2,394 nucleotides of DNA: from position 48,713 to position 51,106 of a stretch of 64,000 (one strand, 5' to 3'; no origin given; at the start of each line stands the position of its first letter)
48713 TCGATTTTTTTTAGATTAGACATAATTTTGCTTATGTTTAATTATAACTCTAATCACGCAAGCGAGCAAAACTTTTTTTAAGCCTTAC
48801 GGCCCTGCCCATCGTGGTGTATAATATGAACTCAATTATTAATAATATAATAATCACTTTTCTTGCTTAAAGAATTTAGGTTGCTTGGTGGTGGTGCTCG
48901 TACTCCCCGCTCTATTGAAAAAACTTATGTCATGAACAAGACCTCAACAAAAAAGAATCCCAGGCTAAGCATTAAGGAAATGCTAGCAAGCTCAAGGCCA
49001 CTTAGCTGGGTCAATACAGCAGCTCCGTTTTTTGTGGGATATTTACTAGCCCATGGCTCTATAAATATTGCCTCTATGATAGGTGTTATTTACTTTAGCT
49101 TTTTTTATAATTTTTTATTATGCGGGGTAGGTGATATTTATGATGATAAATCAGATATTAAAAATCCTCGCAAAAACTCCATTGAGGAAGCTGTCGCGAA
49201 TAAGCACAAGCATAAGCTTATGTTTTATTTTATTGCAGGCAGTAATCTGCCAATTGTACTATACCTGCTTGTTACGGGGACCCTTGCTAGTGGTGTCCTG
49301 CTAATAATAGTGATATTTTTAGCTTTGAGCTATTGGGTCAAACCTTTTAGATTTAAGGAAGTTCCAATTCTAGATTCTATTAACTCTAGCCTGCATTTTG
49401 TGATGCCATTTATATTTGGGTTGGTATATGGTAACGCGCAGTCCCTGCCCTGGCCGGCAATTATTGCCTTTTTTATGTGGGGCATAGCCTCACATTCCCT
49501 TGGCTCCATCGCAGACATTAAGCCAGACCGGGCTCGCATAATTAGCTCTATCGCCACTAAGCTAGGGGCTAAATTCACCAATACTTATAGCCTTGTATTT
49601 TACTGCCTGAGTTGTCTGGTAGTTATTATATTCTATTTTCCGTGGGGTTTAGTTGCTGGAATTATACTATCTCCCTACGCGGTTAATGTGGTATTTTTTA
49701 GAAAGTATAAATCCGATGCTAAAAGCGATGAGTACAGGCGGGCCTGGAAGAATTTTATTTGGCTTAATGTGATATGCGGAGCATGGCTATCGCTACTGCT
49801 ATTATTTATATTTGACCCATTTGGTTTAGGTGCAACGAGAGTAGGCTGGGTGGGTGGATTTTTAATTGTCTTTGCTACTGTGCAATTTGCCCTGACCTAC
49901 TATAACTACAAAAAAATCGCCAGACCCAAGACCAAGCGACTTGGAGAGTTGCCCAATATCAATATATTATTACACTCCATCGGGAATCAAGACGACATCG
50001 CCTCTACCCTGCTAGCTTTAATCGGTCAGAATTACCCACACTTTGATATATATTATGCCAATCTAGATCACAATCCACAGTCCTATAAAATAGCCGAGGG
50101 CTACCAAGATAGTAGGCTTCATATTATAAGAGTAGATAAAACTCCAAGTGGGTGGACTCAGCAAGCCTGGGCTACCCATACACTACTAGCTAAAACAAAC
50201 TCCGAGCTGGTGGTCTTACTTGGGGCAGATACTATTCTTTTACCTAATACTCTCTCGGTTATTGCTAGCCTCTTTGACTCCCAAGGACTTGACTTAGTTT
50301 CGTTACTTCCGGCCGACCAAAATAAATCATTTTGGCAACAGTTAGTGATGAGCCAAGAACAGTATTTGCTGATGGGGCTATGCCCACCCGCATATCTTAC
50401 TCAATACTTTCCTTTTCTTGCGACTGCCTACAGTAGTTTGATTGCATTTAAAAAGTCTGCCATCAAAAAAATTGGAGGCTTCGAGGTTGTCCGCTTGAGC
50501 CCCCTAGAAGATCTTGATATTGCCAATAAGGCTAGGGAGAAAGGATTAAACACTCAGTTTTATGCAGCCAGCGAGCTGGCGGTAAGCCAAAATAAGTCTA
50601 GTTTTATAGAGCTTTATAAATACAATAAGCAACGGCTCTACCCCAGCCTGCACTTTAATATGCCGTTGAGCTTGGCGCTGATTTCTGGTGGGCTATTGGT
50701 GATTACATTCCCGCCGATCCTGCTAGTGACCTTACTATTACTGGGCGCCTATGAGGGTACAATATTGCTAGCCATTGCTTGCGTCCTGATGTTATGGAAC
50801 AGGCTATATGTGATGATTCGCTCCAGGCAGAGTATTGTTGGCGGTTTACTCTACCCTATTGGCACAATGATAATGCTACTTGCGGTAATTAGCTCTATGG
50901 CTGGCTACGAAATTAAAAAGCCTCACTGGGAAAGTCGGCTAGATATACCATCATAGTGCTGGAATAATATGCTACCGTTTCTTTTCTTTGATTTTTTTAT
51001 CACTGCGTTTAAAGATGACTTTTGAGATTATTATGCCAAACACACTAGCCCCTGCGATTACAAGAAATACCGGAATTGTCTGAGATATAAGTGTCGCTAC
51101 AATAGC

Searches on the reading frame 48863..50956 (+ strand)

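Call 29: search_protein_families(library=ncbifam, proteins=[window:48863-50956:+], max_evalue=1e-10)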
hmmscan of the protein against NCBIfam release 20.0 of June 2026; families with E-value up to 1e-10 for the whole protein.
window:48863-50956:+ (697 aa): 5 families
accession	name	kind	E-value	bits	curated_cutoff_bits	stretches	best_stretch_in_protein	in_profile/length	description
NF009608.0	PRK13105.1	equivalog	1.1e-79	267.6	217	1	36-316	8-288/291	prenyltransferase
NF009516.0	PRK12875.1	equivalog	4.6e-36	124.4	205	1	33-315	13-287/292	prenyltransferase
NF010119.0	PRK13595.1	equivalog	2.3e-35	122.5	248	1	31-273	6-248/292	prenyltransferase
TIGR03469.1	HpnB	hypoth_equivalog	8.5e-21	74.4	379.25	1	358-692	38-382/386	hopene-associated glycosyltransferase HpnB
TIGR03472.1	HpnI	equivalog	7.4e-12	44.8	310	1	334-684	11-355/373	bacteriohopanetetrol glucosamine biosynthesis glycosyltransferase HpnI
